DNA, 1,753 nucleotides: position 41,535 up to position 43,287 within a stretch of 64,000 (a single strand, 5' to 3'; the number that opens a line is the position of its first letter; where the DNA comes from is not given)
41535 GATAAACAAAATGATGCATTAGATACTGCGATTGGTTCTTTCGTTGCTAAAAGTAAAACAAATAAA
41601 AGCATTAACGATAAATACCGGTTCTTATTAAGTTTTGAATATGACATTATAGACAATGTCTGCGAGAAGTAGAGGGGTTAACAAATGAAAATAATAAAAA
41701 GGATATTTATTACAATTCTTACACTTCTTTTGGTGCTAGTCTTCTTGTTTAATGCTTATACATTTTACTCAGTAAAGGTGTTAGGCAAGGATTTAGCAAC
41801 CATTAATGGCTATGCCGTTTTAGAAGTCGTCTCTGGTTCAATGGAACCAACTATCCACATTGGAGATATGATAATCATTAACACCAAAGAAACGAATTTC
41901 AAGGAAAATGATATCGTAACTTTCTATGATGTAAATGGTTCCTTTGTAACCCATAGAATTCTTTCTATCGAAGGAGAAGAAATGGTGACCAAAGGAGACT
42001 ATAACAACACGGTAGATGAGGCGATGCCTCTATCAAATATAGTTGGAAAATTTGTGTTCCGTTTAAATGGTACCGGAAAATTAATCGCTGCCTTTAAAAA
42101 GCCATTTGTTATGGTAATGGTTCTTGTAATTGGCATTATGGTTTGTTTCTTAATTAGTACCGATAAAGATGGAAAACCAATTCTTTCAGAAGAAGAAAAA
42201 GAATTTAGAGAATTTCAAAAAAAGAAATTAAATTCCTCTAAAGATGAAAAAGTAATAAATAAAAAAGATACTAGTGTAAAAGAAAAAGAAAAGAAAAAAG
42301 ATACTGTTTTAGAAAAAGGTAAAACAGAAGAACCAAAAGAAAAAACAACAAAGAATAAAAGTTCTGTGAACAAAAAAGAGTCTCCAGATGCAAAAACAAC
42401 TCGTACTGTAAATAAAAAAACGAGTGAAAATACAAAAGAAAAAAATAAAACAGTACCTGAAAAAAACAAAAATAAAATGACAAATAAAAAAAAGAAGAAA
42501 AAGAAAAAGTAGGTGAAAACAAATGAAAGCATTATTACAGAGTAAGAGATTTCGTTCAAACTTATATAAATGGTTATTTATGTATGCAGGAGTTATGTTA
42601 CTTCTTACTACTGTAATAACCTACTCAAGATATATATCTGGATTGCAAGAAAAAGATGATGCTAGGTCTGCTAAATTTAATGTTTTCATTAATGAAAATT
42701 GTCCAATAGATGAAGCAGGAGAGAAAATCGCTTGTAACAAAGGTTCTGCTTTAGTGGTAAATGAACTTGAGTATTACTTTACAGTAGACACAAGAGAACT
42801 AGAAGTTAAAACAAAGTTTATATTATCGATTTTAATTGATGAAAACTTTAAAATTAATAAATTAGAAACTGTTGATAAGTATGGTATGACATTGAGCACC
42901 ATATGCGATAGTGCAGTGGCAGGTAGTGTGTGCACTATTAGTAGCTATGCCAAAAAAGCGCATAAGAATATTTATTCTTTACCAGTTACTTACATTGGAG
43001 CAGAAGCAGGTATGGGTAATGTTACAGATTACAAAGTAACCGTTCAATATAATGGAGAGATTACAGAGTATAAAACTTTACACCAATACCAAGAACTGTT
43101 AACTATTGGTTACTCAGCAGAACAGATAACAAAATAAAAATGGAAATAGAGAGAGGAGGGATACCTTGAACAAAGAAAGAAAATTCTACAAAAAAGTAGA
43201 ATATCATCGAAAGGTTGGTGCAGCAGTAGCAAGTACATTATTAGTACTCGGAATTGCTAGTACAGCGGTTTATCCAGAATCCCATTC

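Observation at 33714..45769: Duplicated SipW signal peptidase / TasA-like secreted protein modules flanking a giant cadherin-like adhesin: candidate new surface-fibre or matrix assembly locus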

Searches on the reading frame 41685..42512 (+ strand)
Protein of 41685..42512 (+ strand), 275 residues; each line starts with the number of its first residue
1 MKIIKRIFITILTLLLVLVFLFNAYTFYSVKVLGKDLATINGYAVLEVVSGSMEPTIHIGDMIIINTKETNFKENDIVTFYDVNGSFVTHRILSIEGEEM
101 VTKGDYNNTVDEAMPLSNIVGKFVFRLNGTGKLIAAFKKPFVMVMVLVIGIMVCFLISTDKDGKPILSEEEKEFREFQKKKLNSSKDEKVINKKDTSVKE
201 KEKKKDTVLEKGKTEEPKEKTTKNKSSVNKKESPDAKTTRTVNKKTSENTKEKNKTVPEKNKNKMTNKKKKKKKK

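Call 3: search_protein_families(library=pfam, proteins=[window:41685-42512:+], max_evalue=0.1)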
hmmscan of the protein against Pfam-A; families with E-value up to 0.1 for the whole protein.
window:41685-42512:+ (275 aa): 2 families
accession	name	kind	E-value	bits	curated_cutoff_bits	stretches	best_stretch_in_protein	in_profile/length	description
PF00717.28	Peptidase_S24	-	2e-06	27.9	23.3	1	41-97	33-86/116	Peptidase S24-like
PF10502.14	Peptidase_S26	-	0.00029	21.3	22.9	1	45-102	25-87/168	Signal peptidase, peptidase S26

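Call 4: search_protein_families(library=ncbifam, proteins=[window:41685-42512:+], max_evalue=0.1)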
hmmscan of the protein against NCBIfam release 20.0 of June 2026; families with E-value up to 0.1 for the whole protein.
window:41685-42512:+ (275 aa): 7 families
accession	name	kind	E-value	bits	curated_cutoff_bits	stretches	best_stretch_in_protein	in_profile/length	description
TIGR02228.1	sigpep_I_arch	equivalog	7.8e-20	71.3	51.85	1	6-149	5-145/158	signal peptidase I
NF046067.1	SigPepSipWBacil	equivalog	7.9e-20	71.2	190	1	9-156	5-160/189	signal peptidase I SipW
TIGR02227.1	sigpep_I_bact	equivalog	2.6e-08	33.9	47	1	39-105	16-87/162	signal peptidase I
TIGR02754.1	sod_Ni_protease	equivalog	0.014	15.9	63.25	1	48-110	3-70/90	nickel-type superoxide dismutase maturation protease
NF041422.1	VirB10_subf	subfamily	0.017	14.7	400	1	138-270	53-195/404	VirB10/TraB/TrbI family type IV secretion system protein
NF033218.1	anchor_AmaP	equivalog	0.03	14.1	55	0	1-29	1-29/166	alkaline shock response membrane anchor protein AmaP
NF033645.1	pilus_FilE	exception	0.04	12.9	100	1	151-272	14-145/414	putative pilus assembly protein FilE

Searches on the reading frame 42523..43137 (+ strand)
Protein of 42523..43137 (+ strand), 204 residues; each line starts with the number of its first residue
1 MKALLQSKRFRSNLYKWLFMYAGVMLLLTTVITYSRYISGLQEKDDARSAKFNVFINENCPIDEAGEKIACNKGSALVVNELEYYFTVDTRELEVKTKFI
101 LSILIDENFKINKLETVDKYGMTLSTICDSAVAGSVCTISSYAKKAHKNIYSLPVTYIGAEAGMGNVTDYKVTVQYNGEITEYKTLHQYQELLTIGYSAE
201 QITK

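Call 3: search_protein_families(library=pfam, proteins=[window:42523-43137:+], max_evalue=0.1)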
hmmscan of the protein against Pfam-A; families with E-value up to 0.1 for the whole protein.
window:42523-43137:+ (204 aa): 0 families

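Call 4: search_protein_families(library=ncbifam, proteins=[window:42523-43137:+], max_evalue=0.1)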
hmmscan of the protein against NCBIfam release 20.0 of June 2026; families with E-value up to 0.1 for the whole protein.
window:42523-43137:+ (204 aa): 0 families

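Call 8: find_homologous_proteins(query=window:42523-43137:+, max_evalue=0.001)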
Query window:42523-43137:+ (204 aa): 68 proteins with E <= 0.001 among 176 candidates.
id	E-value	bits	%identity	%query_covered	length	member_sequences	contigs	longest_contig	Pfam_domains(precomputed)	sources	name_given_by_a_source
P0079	6.5e-128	442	100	100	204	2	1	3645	-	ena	-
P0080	7.9e-114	396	89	100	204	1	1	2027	-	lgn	-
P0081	1.8e-108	378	85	100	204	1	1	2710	-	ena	-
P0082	8.8e-35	138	44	100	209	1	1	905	-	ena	-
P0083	9.0e-35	138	43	99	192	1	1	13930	-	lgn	-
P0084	6.9e-34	135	43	99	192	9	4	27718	-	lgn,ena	-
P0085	6.1e-33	132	42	99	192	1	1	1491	-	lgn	-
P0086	1.5e-32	131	43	100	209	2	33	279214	-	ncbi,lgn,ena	-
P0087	4.7e-32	129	42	99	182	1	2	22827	-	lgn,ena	-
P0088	1.4e-31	128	43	99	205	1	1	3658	-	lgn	-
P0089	3.6e-31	126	41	100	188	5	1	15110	-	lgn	-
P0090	4.4e-31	126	41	99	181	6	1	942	PF28357.1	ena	-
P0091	4.4e-31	126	42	99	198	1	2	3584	-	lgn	-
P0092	9.2e-31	125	38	99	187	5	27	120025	-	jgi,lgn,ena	-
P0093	9.3e-31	125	40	99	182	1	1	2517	-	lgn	-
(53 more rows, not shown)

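Call 11: search_protein_families(library=pfam, proteins=[P0090, P0086, P0092], max_evalue=1)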
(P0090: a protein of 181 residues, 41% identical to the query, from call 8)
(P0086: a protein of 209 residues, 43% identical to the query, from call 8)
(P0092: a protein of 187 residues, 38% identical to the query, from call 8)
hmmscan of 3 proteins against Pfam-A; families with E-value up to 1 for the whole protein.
P0090 (181 aa): 0 families

P0086 (209 aa): 0 families

P0092 (187 aa): 1 family
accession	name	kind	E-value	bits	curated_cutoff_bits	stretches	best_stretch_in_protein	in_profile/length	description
PF05360.19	YiaAB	-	0.14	12.9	26.6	1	19-38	32-51/53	yiaA/B two helix domain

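Call 13: search_solved_structures(query=A2, max_evalue=10, show_alignments=2)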
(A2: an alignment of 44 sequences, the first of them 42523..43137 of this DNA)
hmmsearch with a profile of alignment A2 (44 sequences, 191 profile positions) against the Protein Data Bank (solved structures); distinct sequences matched with E-value up to 10: 0.

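Call 18: find_encoding_contigs(protein=P0086, flank=10000, max_places=4)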
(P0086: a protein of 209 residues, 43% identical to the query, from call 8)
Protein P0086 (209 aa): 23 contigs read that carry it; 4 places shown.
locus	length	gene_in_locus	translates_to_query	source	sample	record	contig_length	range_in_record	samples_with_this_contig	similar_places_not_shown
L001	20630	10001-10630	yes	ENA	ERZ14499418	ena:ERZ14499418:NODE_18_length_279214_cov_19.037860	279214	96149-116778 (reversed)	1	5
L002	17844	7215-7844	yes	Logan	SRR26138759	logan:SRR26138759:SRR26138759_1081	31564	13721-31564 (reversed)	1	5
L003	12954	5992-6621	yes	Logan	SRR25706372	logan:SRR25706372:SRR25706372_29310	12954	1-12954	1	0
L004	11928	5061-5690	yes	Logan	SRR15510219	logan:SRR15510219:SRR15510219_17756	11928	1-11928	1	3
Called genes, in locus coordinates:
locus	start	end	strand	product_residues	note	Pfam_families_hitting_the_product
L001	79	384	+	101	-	-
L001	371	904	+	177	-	PF18955:DUF5698, PF10035:DUF2179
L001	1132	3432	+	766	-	PF25809:STEEP1 (faint)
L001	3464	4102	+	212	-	-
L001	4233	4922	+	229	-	-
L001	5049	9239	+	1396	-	PF12733:Cadherin-like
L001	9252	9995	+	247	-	PF00717:Peptidase_S24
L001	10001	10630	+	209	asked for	-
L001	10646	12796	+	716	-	-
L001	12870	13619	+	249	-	-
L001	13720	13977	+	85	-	PF02576:RimP_N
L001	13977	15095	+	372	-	PF08529:NusA_N, PF13184:KH_NusA_1st, PF26594:KH_NusA_2nd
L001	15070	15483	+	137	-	PF01042:Ribonuc_L-PSP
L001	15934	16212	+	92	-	PF04296:YlxR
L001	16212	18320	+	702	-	PF04760:IF2_N, PF00009:GTP_EFTU, PF00025:Arf (weak), PF01926:MMR_HSR1, PF02421:FeoB_N (weak), PF22042:EF-G_D2, PF11987:IF-2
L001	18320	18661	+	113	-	PF02033:RBFA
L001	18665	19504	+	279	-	PF01509:TruB_N, PF16198:TruB_C_2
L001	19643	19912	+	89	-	PF00312:Ribosomal_S15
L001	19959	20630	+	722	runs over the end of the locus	PF01138:RNase_PH, PF03725:RNase_PH_C, PF03726:PNPase, PF01138:RNase_PH, PF03725:RNase_PH_C (weak), PF00575:S1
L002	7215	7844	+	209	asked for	-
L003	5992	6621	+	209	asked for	-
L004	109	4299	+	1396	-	PF12733:Cadherin-like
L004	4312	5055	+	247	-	PF00717:Peptidase_S24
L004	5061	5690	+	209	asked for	-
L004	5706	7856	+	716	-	-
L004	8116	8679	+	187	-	-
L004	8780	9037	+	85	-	PF02576:RimP_N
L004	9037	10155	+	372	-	PF08529:NusA_N, PF13184:KH_NusA_1st, PF26594:KH_NusA_2nd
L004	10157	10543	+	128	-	PF01042:Ribonuc_L-PSP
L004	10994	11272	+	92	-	PF04296:YlxR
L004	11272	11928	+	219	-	?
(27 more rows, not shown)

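Call 21: find_related_loci(query=A2, collection=genome_contigs, flank=10000)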
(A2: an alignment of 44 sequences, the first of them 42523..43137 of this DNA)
Query A2 (204 aa) in genome_contigs; peptide patterns used: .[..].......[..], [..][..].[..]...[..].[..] (x = any residue, [..] = any of these).
183 stretches matched a pattern; 79 encode a relative of the query (tblastn E <= 1e-3); 79 distinct loci.
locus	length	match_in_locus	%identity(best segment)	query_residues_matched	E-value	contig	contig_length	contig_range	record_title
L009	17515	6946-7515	41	1-201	6e-40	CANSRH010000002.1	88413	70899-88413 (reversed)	MAG TPA_asm: uncultured Tenericutes bacterium isolate SRR15510228_bin.30_metawrap_v1.3_MAG genome assembly, contig: NODE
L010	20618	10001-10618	43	4-204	2e-38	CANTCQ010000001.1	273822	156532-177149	MAG TPA_asm: uncultured Tenericutes bacterium isolate SRR15510219_bin.6_metawrap_v1.3_MAG genome assembly, contig: NODE.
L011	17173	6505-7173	37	1-204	2e-36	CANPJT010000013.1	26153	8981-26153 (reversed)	MAG TPA_asm: uncultured Tenericutes bacterium isolate SRR15730548_bin.3_metawrap_v1.3_MAG genome assembly, contig: NODE.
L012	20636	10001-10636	38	1-202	4e-35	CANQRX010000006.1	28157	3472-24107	MAG: uncultured Bacilli bacterium isolate Lapin-022__bin59 genome assembly, contig: Lapin-022__NODE_1597_length_28157_co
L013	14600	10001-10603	40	1-201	1e-34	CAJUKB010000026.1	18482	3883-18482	MAG TPA_asm: uncultured Bacilli bacterium isolate MGBC143693 genome assembly, contig: MGBC143693.26, whole genome shotgu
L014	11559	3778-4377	40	1-204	5e-34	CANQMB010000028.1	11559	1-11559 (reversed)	MAG: uncultured Bacilli bacterium isolate Lapin-014__bin60 genome assembly, contig: Lapin-014__NODE_4804_length_11559_co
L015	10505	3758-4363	39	1-201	6e-33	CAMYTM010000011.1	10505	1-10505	MAG TPA_asm: uncultured Tenericutes bacterium isolate SRR19390406_bin.5_metawrap_v1.3_MAG genome assembly, contig: NODE.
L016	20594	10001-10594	41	1-201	5e-33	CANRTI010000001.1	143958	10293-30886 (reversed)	MAG TPA_asm: uncultured Mycoplasma sp. isolate SRR15510239_bin.10_metawrap_v1.3_MAG genome assembly, contig: NODE.77_len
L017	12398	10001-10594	38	1-203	2e-32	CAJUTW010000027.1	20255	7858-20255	MAG TPA_asm: uncultured Bacilli bacterium isolate MGBC165561 genome assembly, contig: MGBC165561.27, whole genome shotgu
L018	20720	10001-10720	35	1-204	2e-31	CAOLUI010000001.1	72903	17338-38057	MAG TPA_asm: uncultured Bacilli bacterium isolate MGBC109233 genome assembly, contig: MGBC109233.1, whole genome shotgun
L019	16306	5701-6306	38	1-201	2e-31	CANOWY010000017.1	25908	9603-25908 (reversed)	MAG TPA_asm: uncultured Tenericutes bacterium isolate SRR15604582_bin.43_metawrap_v1.3_MAG genome assembly, contig: NODE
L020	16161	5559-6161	35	1-201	5e-31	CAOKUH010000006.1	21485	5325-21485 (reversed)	MAG TPA_asm: uncultured Tenericutes bacterium isolate SRR15604608_bin.9_metawrap_v1.3_MAG genome assembly, contig: NODE.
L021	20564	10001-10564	36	3-204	2e-31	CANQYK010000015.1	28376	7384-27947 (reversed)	MAG: uncultured Bacilli bacterium isolate Lapin-015__bin28 genome assembly, contig: Lapin-015__NODE_1418_length_28376_co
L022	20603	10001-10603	38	1-203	4e-33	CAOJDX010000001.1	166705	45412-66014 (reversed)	MAG TPA_asm: uncultured Clostridia bacterium isolate SRR15604606_bin.30_metawrap_v1.3_MAG genome assembly, contig: NODE.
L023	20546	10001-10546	39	1-204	3e-30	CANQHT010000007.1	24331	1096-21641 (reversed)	MAG: uncultured Bacilli bacterium isolate Lapin-027__bin78 genome assembly, contig: Lapin-027__NODE_1752_length_24331_co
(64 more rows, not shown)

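Call 23: predict_structure(alignment_id=A2)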
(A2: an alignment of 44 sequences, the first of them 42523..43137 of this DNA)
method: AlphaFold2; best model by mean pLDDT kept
length: 204 residues; sequences in the alignment: 44
mean_pLDDT: 76.4   pTM: 0.63
mean pLDDT of the five models: 76.4, 76.3, 74.5, 72.9, 72.6
residues with pLDDT >= 90: 18; 70-90: 122; 50-70: 63; < 50: 1
segments of 3 or more residues with pLDDT < 50: none
pLDDT, mean of each block of 10 residues (from residue 1): 64 86 88 71 63 86 77 59 88 85 84 88 86 69 63 69 80 80 56 84 76
secondary structure, 60 per line:
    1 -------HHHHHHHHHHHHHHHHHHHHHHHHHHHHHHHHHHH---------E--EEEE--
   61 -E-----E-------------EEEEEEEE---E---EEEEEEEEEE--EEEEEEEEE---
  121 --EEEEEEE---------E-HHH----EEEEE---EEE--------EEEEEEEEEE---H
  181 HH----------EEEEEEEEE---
elements in order: H8-42 E55-58 E82-89 E97-106 E109-117 E123-129 E148-152 E156-158 E167-176 E193-201
